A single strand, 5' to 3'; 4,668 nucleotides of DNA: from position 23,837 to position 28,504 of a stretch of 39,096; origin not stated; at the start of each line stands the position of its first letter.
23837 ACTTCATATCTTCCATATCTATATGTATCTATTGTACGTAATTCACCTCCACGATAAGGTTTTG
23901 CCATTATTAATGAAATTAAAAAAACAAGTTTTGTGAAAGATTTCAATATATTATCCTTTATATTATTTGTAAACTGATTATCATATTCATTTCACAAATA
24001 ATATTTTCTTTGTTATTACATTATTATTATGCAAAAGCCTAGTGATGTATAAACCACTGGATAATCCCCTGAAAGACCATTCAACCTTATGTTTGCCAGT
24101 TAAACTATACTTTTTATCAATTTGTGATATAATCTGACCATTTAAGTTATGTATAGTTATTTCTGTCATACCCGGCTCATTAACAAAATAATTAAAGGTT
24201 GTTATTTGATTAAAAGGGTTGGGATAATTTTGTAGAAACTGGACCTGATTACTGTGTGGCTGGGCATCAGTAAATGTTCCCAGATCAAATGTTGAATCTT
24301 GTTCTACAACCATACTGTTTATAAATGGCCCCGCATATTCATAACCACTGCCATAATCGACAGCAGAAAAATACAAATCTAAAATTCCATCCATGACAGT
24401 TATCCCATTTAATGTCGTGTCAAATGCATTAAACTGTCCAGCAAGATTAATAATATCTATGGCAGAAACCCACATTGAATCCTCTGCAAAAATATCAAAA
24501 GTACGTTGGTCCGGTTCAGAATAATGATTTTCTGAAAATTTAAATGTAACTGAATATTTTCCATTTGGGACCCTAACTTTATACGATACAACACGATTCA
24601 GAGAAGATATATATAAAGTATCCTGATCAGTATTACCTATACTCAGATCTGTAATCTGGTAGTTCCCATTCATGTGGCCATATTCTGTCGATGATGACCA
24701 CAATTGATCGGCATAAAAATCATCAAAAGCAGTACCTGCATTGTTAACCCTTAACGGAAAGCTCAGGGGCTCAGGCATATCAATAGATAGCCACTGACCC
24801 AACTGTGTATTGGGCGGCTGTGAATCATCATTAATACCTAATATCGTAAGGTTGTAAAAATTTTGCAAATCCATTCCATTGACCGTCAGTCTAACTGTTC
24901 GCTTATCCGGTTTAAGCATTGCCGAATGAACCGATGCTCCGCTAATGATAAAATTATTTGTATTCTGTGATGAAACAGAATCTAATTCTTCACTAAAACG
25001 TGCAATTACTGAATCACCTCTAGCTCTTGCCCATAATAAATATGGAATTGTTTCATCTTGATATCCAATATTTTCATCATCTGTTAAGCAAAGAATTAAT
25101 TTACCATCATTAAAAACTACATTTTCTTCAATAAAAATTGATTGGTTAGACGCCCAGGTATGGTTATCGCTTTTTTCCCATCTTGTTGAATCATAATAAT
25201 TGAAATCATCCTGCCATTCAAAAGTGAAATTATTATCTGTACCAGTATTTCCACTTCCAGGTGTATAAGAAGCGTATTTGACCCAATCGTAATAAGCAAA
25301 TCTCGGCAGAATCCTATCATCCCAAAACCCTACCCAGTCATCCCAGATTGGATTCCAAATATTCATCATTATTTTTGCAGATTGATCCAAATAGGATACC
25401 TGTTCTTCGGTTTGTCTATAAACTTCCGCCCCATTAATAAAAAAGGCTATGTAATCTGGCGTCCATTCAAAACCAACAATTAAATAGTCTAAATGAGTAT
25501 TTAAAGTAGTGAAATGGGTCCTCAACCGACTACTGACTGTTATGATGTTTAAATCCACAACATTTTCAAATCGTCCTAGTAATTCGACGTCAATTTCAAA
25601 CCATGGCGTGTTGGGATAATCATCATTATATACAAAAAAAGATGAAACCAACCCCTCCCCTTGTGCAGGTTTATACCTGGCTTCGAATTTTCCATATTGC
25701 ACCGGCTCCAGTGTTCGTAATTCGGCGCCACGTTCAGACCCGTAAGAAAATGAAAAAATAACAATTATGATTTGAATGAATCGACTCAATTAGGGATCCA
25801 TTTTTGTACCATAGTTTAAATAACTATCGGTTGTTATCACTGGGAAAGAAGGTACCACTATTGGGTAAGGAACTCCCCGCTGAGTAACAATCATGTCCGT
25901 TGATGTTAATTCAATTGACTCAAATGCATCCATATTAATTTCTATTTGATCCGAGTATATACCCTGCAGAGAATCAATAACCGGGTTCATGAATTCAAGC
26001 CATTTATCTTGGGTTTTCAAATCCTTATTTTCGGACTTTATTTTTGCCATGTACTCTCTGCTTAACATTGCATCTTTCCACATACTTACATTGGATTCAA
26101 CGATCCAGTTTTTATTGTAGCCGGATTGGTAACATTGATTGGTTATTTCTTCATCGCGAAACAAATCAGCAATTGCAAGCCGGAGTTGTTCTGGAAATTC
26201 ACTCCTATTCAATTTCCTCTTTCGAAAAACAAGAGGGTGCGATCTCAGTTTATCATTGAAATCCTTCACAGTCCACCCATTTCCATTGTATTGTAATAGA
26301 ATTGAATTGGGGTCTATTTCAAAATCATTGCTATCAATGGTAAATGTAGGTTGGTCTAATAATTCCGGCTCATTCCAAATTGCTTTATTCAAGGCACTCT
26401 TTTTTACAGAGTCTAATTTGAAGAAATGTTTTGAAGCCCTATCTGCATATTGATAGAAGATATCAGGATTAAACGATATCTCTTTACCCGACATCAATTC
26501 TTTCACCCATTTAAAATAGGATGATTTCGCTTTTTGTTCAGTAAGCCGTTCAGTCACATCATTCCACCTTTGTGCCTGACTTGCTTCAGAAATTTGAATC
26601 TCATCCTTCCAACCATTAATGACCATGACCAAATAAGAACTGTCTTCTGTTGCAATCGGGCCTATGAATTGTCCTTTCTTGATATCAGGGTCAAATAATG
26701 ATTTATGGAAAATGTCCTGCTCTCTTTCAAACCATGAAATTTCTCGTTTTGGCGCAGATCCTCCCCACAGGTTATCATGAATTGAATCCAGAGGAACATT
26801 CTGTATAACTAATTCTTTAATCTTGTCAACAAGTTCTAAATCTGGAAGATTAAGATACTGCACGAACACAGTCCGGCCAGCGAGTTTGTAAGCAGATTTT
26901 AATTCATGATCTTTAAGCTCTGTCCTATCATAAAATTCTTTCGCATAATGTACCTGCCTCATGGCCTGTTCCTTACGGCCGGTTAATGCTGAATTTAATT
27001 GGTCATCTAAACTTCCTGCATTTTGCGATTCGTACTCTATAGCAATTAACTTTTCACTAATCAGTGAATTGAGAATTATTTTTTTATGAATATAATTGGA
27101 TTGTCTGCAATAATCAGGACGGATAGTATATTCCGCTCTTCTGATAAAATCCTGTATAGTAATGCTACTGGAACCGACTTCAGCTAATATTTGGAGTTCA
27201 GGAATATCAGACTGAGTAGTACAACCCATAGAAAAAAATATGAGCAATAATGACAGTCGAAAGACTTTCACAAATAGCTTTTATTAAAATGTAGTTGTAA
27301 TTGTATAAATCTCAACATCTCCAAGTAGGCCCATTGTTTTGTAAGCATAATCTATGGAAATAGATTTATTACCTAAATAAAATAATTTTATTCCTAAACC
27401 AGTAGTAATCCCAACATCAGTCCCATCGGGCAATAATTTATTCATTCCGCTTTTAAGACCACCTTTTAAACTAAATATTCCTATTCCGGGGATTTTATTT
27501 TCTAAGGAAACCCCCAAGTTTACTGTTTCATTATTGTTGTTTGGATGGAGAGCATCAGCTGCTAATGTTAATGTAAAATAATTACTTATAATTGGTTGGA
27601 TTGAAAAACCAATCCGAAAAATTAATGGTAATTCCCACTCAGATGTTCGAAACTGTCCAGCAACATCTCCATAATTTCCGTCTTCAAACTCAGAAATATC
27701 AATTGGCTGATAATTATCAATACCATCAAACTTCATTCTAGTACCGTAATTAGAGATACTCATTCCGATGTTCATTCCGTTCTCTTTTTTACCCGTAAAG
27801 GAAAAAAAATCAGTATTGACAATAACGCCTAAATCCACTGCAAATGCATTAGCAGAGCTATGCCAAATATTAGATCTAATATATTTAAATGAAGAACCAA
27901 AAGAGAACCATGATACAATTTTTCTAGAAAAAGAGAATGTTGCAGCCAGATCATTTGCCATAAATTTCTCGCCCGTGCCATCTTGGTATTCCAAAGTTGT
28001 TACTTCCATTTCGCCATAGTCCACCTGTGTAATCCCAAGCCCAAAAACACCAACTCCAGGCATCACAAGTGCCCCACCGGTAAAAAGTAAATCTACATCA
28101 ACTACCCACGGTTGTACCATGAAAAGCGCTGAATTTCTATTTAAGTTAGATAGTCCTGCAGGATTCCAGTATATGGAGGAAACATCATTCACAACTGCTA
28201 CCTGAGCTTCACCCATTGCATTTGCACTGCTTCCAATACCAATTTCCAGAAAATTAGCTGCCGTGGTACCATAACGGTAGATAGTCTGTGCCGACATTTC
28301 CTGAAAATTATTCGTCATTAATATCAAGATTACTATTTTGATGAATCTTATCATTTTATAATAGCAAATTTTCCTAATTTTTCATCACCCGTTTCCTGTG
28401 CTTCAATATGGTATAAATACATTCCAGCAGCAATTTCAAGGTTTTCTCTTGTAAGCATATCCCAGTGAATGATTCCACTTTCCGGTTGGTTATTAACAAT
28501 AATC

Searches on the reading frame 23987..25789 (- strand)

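Call 27: search_protein_families(library=pfam, proteins=[window:23987-25789:-], max_evalue=0.001)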
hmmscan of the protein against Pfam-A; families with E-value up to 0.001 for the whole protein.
window:23987-25789:- (600 aa): 3 families
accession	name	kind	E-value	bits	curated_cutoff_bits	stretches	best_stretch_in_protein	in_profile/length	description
PF00722.28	Glyco_hydro_16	-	6.8e-17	61.9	22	1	18-146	28-158/175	Glycosyl hydrolases family 16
PF11721.14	Malectin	-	1.5e-14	54.7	23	1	357-480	19-145/163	Malectin domain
PF18962.6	Por_Secre_tail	-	2.1e-08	34.8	27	1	522-596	2-73/75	Secretion system C-terminal sorting domain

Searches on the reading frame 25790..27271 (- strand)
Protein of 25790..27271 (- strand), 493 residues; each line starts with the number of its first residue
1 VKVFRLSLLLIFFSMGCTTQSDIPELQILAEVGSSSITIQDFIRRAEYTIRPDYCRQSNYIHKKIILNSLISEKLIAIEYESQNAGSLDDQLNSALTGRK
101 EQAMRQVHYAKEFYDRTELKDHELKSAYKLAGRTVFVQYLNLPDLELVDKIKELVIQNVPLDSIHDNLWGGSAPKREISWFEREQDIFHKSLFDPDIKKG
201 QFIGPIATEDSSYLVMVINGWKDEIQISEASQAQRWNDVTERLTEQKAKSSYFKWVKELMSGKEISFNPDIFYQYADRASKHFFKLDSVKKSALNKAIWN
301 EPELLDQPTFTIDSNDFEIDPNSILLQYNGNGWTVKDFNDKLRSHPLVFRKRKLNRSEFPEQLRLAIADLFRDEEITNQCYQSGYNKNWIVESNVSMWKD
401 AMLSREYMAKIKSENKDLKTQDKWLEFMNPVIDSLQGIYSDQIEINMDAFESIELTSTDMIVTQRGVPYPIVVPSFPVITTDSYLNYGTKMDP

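Call 27: search_protein_families(library=pfam, proteins=[window:25790-27271:-], max_evalue=0.001)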
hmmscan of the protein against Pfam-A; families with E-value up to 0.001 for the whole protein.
window:25790-27271:- (493 aa): 1 family
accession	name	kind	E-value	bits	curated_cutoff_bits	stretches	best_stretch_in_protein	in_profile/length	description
PF13623.11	SurA_N_2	-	0.00061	20.1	28.5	0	8-106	21-127/145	SurA-like N-terminal domain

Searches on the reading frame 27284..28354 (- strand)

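Call 27: search_protein_families(library=pfam, proteins=[window:27284-28354:-], max_evalue=0.001)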
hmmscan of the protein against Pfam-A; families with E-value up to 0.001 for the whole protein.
window:27284-28354:- (356 aa): 1 family
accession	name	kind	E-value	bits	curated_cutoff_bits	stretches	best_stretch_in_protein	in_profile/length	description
PF19572.5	PorV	-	4.3e-08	33.4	27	1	27-220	7-211/243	Type IX secretion system protein PorV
